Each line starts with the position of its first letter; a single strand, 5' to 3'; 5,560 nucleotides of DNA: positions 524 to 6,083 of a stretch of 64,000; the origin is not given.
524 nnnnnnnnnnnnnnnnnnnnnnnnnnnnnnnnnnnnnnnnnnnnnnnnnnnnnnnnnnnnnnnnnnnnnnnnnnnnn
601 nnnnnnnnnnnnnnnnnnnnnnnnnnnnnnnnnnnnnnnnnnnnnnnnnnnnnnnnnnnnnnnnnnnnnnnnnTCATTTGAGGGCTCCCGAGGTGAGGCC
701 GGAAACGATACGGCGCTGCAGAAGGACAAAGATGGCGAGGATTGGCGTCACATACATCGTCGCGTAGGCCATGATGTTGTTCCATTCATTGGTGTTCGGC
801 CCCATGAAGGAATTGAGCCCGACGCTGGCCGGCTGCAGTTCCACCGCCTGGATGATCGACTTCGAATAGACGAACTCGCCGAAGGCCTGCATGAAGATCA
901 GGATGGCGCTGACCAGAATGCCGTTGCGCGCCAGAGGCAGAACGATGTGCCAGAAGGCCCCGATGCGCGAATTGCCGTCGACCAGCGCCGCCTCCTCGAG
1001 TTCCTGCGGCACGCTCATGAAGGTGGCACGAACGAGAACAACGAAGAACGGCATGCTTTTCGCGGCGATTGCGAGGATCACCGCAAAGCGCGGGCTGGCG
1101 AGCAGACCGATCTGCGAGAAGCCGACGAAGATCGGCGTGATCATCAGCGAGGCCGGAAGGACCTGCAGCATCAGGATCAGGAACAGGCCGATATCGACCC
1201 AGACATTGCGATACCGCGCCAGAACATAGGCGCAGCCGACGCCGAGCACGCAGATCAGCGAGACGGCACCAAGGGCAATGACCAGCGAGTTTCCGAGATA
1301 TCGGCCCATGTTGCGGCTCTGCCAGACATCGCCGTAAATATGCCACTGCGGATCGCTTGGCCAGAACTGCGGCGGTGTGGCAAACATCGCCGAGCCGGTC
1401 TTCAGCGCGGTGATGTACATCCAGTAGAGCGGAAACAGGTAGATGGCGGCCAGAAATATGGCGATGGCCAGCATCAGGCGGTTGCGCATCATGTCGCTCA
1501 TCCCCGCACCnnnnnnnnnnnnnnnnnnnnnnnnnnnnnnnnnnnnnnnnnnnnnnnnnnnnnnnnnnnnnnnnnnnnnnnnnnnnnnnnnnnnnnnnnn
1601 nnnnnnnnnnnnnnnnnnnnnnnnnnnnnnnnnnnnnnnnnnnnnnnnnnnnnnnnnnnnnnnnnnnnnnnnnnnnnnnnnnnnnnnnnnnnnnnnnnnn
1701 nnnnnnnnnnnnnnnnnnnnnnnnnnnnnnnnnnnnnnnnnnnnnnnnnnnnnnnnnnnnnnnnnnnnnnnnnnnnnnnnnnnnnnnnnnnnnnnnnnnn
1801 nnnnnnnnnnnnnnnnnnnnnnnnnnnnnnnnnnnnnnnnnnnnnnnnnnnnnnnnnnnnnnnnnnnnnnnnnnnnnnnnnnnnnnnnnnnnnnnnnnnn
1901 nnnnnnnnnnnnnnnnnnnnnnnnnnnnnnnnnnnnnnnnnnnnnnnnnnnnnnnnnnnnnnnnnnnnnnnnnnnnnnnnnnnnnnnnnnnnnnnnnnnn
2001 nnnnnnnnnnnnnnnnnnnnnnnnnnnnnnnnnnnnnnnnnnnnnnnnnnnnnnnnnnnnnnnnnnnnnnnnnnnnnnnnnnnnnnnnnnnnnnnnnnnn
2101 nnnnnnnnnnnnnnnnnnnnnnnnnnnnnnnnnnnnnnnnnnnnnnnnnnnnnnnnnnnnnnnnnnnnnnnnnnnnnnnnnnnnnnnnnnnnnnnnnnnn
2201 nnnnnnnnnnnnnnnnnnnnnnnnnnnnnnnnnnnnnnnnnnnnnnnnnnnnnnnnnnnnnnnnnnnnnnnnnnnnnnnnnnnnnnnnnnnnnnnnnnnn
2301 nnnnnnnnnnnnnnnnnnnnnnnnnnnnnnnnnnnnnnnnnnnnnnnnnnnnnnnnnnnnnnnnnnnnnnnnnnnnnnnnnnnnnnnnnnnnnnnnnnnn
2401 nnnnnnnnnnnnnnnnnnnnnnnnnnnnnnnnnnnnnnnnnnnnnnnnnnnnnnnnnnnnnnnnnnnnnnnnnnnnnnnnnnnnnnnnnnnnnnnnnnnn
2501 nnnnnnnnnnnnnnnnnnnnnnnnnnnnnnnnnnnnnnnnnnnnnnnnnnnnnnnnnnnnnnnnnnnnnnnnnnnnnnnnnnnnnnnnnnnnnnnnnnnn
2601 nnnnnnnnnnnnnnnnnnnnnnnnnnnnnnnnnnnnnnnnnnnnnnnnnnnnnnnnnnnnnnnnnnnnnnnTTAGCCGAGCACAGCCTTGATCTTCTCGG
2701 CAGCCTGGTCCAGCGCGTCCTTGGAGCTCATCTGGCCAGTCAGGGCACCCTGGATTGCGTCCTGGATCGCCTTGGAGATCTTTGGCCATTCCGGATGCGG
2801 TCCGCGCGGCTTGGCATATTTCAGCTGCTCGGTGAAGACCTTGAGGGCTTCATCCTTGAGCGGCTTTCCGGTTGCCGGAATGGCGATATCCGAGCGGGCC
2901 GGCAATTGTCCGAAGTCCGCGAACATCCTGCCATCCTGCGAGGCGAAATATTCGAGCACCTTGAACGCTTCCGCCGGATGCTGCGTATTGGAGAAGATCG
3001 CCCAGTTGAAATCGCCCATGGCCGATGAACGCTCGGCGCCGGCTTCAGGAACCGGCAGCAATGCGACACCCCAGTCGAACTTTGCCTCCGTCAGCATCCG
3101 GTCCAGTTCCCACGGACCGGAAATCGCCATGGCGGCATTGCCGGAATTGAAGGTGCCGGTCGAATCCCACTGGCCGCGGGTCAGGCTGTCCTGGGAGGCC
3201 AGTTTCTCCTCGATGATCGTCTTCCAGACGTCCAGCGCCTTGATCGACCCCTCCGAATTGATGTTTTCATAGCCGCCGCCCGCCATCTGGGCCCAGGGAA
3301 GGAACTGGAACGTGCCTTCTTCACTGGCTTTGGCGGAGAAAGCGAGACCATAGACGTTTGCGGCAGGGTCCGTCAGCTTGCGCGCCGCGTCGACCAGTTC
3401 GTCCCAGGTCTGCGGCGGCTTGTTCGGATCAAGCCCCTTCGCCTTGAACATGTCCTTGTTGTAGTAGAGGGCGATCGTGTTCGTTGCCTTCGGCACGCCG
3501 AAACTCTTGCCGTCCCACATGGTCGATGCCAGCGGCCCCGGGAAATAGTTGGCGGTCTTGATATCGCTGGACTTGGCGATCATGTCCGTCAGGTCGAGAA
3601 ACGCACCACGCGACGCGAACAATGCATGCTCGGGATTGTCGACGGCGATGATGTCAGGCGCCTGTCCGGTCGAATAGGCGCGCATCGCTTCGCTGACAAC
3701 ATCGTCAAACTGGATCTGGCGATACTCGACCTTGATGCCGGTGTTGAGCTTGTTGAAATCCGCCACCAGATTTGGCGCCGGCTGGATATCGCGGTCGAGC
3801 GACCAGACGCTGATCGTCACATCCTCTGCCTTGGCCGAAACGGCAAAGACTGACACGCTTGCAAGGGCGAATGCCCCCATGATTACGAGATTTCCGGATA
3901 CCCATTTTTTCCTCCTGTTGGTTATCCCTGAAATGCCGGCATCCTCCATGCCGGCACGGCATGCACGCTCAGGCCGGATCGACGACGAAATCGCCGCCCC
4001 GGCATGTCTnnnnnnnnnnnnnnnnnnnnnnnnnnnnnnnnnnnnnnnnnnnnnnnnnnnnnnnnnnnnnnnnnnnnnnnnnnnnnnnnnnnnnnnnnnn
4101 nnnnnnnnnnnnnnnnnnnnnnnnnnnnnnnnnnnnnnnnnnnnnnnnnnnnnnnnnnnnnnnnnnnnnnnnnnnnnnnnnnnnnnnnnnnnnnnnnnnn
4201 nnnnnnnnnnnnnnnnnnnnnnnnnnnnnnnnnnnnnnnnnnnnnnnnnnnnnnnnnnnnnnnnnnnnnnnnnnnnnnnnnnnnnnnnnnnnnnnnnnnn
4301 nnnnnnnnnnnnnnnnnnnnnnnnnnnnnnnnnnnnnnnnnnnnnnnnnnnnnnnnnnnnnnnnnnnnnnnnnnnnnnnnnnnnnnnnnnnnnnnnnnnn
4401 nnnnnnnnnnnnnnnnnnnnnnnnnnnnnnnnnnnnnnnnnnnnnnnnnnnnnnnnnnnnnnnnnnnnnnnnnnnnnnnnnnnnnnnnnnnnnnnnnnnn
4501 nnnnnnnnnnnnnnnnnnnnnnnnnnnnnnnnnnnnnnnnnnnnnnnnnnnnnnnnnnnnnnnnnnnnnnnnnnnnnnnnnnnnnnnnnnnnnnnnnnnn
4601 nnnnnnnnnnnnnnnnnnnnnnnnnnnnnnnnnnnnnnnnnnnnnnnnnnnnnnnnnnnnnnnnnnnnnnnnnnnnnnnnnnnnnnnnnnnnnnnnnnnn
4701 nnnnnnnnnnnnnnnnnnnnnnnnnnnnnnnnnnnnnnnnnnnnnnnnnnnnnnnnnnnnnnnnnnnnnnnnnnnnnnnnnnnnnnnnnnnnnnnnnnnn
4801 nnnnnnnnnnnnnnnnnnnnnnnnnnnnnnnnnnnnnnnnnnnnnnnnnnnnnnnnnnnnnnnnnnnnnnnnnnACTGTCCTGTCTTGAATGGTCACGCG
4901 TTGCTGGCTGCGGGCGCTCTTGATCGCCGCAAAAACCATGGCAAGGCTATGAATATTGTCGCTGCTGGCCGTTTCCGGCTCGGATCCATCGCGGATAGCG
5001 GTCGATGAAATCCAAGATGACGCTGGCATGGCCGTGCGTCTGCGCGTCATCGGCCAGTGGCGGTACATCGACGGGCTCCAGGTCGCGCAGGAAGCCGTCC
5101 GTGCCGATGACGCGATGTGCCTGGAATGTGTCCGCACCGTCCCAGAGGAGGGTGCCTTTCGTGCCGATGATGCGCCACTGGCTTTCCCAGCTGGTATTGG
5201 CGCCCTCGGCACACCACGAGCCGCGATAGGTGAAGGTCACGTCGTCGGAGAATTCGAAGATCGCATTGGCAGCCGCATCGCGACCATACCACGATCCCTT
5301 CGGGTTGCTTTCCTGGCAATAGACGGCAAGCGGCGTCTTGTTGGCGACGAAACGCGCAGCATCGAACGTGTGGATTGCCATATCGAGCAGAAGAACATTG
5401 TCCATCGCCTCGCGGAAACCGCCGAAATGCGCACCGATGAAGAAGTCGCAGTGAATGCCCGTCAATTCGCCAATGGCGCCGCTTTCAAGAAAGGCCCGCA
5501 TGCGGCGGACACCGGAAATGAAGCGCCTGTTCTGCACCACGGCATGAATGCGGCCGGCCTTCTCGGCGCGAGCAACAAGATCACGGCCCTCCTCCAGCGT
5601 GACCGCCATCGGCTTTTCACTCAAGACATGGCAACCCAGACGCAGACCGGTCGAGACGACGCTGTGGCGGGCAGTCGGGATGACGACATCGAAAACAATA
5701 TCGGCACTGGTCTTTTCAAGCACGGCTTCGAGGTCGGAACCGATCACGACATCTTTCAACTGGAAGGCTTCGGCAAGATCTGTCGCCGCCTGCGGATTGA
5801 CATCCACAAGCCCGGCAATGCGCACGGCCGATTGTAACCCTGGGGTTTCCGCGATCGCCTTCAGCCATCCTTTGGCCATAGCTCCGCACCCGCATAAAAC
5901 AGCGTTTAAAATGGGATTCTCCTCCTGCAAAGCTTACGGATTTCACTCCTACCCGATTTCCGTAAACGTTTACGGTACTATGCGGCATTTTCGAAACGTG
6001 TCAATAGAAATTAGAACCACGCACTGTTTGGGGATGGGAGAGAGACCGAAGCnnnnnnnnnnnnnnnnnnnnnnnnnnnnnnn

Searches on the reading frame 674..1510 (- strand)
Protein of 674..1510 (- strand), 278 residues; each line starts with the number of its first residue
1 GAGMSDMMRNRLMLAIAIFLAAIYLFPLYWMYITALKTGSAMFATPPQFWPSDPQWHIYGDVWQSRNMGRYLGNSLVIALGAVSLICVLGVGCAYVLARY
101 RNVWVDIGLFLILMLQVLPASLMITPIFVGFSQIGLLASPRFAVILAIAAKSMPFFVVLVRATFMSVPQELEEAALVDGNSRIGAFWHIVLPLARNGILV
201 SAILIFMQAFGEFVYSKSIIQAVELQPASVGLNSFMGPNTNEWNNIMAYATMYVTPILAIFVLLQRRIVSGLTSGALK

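Call 44: search_protein_families(library=pfam, proteins=[window:674-1510:-], max_evalue=0.001)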
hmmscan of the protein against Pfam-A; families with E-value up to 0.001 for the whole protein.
window:674-1510:- (278 aa): 1 family
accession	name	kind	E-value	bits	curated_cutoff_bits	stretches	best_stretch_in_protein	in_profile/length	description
PF00528.27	BPD_transp_1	-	1.1e-17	64.8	26.4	1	90-270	1-180/184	Binding-protein-dependent transport system inner membrane component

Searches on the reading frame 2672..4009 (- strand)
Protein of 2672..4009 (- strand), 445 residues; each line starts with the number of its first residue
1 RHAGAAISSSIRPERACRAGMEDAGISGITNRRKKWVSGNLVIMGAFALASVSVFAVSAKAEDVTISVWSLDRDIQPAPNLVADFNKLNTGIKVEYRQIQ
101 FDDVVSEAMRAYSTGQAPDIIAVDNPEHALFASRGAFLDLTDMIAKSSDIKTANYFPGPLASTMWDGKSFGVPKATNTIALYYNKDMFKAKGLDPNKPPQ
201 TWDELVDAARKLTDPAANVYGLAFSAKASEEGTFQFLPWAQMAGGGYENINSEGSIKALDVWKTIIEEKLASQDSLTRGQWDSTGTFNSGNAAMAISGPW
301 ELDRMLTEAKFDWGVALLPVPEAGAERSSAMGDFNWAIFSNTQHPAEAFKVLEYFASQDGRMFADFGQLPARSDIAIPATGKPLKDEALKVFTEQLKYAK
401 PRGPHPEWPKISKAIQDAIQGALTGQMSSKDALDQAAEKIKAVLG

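Call 44: search_protein_families(library=pfam, proteins=[window:2672-4009:-], max_evalue=0.001)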
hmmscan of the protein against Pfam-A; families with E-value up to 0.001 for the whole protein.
window:2672-4009:- (445 aa): 2 families
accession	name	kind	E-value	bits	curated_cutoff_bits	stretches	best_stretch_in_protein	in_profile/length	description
PF01547.30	SBP_bac_1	-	6.9e-43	148.2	26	1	78-361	10-306/307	Bacterial extracellular solute-binding protein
PF13416.11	SBP_bac_8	-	6.2e-40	138.2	27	1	81-377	2-267/279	Bacterial extracellular solute-binding protein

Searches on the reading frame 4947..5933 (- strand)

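Call 44: search_protein_families(library=pfam, proteins=[window:4947-5933:-], max_evalue=0.001)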
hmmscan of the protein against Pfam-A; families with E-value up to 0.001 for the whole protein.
window:4947-5933:- (328 aa): 4 families
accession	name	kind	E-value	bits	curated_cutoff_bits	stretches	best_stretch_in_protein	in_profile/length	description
PF22725.1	GFO_IDH_MocA_C3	-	3.8e-19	69.4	27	1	142-262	1-123/124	GFO/IDH/MocA C-terminal domain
PF01408.29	GFO_IDH_MocA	-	7.8e-18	65.8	24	1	10-132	2-118/120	Oxidoreductase family, NAD-binding Rossmann fold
PF03447.22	NAD_binding_3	-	6e-07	30.6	24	1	15-128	1-111/116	Homoserine dehydrogenase, NAD binding domain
PF02894.22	GFO_IDH_MocA_C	-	7.6e-06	26.3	22.9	1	149-285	4-151/218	Oxidoreductase family, C-terminal alpha/beta domain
